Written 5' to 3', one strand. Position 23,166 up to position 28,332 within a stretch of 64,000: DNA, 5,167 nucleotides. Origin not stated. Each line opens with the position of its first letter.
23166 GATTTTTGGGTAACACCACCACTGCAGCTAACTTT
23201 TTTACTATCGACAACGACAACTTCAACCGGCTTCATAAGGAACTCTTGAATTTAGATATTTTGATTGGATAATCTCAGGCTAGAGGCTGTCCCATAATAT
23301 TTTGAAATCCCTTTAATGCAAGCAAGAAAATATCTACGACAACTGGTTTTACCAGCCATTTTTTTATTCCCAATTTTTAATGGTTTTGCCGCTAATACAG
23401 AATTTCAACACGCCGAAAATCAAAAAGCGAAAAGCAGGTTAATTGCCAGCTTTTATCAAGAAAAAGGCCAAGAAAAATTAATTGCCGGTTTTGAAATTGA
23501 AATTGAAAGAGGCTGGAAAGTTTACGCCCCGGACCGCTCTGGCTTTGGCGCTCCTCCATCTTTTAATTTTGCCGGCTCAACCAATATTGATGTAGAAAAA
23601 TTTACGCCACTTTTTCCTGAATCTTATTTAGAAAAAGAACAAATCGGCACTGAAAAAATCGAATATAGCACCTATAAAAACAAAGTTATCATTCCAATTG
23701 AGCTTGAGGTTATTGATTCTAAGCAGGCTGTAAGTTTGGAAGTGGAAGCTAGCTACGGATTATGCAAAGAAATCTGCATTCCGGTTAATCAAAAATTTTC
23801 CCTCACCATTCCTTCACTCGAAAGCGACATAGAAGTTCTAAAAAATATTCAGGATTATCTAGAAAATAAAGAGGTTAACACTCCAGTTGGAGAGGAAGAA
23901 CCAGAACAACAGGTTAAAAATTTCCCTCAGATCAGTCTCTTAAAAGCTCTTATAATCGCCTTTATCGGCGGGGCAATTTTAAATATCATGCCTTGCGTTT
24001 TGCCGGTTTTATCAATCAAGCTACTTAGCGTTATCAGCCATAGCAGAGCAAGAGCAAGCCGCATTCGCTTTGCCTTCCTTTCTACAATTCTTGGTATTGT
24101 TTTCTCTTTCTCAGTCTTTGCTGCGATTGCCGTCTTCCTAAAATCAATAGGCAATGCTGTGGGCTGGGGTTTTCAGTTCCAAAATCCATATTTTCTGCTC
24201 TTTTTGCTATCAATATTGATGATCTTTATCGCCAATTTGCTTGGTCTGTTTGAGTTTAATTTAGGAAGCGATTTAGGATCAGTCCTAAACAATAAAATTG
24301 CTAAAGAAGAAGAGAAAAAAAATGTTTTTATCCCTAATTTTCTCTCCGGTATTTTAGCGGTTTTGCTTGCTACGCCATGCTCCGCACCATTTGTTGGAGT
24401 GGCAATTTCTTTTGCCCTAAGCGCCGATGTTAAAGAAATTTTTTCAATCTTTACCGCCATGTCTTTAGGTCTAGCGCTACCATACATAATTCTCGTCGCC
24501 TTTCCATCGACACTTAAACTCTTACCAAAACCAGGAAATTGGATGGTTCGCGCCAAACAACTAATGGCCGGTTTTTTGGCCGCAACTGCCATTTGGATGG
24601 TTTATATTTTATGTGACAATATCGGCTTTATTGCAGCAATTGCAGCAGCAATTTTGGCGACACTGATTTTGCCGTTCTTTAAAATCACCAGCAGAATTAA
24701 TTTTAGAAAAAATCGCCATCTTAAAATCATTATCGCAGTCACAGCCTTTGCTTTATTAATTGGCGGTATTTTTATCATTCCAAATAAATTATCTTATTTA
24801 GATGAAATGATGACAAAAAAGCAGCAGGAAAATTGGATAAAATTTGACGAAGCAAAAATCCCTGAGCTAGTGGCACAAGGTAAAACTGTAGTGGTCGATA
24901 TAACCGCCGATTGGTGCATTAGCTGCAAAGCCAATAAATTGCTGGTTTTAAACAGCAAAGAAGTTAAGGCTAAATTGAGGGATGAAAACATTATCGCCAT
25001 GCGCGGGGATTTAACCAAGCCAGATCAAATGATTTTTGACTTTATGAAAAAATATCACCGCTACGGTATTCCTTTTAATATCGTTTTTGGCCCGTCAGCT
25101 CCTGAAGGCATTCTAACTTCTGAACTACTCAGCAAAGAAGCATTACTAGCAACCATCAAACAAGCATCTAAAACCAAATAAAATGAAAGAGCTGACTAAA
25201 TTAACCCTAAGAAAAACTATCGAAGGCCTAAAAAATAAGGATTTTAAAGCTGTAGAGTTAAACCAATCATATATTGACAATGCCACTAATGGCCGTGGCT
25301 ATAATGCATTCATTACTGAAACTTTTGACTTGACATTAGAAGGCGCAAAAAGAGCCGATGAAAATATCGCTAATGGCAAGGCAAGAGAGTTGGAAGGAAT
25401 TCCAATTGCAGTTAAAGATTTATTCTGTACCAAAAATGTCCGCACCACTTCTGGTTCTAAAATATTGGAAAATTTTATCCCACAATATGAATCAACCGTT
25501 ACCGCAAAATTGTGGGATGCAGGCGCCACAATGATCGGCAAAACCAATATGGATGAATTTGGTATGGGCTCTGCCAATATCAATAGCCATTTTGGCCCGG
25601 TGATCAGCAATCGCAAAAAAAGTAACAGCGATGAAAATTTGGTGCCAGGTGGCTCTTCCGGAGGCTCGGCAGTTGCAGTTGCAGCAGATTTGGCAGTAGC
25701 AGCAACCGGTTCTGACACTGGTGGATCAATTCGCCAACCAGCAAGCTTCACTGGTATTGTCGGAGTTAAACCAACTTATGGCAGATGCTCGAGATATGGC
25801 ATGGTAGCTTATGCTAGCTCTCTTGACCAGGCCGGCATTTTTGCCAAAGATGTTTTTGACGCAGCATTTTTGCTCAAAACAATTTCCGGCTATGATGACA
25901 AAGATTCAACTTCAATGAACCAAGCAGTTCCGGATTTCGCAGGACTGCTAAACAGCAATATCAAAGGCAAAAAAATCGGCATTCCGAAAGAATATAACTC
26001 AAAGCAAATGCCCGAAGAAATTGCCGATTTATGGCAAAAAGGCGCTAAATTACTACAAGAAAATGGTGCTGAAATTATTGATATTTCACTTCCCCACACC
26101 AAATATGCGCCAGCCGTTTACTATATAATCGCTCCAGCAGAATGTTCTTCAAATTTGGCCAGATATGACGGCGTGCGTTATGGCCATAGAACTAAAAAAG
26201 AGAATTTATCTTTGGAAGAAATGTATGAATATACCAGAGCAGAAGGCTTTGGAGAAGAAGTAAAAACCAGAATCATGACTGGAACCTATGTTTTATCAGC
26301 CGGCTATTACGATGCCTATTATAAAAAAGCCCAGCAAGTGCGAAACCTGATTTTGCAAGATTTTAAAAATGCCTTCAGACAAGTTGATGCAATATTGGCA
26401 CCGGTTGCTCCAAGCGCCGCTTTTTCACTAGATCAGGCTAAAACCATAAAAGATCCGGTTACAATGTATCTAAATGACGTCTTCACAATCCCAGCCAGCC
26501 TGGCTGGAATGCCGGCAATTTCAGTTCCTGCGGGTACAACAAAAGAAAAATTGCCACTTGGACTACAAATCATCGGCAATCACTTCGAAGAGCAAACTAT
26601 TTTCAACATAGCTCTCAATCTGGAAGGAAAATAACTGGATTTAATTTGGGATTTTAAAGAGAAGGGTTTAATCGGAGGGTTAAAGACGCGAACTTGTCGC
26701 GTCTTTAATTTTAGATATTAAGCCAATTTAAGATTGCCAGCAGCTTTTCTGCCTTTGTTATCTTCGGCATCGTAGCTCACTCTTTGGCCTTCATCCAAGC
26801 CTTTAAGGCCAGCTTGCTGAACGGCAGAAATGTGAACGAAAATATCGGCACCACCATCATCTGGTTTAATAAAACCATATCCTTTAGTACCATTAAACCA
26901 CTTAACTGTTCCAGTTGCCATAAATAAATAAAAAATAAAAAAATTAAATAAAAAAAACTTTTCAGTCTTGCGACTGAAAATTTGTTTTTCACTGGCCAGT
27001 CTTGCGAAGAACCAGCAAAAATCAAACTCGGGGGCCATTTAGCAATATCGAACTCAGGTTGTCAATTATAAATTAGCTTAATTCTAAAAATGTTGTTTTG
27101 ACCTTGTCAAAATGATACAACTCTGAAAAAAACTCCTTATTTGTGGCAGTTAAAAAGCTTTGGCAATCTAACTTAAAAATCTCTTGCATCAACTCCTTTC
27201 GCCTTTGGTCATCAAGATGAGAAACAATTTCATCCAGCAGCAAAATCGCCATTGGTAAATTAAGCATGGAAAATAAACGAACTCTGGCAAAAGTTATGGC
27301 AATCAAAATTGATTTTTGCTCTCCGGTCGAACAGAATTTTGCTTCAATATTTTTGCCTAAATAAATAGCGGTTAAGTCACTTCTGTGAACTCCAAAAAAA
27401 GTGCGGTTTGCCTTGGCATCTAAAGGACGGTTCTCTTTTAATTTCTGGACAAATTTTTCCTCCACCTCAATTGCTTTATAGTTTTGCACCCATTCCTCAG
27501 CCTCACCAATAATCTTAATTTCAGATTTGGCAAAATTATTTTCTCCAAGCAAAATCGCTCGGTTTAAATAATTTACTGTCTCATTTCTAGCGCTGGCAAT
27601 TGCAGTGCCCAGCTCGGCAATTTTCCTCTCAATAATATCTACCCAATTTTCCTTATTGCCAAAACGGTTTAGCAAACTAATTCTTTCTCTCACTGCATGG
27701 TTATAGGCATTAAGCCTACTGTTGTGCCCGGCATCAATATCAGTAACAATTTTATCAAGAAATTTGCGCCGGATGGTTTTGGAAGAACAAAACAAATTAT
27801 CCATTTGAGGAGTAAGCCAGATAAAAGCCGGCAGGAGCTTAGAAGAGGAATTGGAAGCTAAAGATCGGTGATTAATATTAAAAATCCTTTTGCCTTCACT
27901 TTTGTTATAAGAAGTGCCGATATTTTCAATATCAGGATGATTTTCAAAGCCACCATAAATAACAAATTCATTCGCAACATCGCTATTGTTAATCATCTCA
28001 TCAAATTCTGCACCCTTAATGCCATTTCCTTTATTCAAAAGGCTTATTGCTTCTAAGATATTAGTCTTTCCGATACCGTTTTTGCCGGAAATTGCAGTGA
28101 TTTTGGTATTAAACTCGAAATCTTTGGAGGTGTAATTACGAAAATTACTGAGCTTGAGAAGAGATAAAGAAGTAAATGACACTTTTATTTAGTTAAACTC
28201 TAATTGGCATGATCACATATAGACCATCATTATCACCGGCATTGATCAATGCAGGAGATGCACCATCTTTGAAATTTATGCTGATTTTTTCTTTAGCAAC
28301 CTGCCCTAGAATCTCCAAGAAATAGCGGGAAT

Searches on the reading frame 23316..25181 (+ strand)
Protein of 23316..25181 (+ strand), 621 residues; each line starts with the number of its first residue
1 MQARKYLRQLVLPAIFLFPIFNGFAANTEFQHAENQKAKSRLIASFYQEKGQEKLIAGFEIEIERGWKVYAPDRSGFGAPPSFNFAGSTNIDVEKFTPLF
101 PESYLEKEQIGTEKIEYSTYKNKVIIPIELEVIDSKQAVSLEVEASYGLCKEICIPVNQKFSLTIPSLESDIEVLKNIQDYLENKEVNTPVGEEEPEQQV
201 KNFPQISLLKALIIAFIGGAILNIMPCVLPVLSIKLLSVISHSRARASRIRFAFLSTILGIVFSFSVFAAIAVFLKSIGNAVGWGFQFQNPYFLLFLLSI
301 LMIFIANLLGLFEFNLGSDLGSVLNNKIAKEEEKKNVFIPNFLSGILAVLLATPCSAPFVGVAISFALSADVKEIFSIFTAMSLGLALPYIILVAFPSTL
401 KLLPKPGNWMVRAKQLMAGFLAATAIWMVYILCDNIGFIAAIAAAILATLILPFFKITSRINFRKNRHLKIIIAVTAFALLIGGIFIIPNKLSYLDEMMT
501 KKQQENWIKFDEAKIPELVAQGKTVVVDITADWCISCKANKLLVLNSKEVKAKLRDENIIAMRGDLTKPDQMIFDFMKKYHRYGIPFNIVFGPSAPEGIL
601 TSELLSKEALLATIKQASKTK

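Call 37: search_protein_families(library=pfam, proteins=[window:23316-25181:+], max_evalue=0.00001)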
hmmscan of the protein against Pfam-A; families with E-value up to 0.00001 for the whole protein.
window:23316-25181:+ (621 aa): 3 families
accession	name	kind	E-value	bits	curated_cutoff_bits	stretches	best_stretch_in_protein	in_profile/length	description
PF02683.22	DsbD_TM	-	3.2e-21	76.1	27.1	1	212-429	5-215/219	Cytochrome C biogenesis protein transmembrane domain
PF13899.12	Thioredoxin_7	-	2.2e-13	50.5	27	1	507-593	2-83/83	Thioredoxin-like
PF11412.14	DsbD_N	-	3.7e-09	37.1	25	1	53-164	18-117/119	Thiol:disulfide interchange protein DsbD, N-terminal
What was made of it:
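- DsbD is encoded in the same window at 23316-25181 (call 37).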

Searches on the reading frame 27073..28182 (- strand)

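Call 37: search_protein_families(library=pfam, proteins=[window:27073-28182:-], max_evalue=0.00001)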
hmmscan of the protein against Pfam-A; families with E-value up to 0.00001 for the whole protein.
window:27073-28182:- (369 aa): 4 families
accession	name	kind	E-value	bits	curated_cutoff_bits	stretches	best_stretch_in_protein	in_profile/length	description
PF02463.25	SMC_N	-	3.6e-18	66.2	40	1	6-362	2-212/220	RecF/RecN/SMC N terminal domain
PF13476.12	AAA_23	-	2e-10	42.1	27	1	9-166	2-165/201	AAA domain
PF13175.12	AAA_15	-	1.3e-09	38.7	32.1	1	7-242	4-247/374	AAA ATPase domain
PF13304.12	AAA_21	-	9.6e-09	36.2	27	1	28-337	1-284/304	AAA domain, putative AbiEii toxin, Type IV TA system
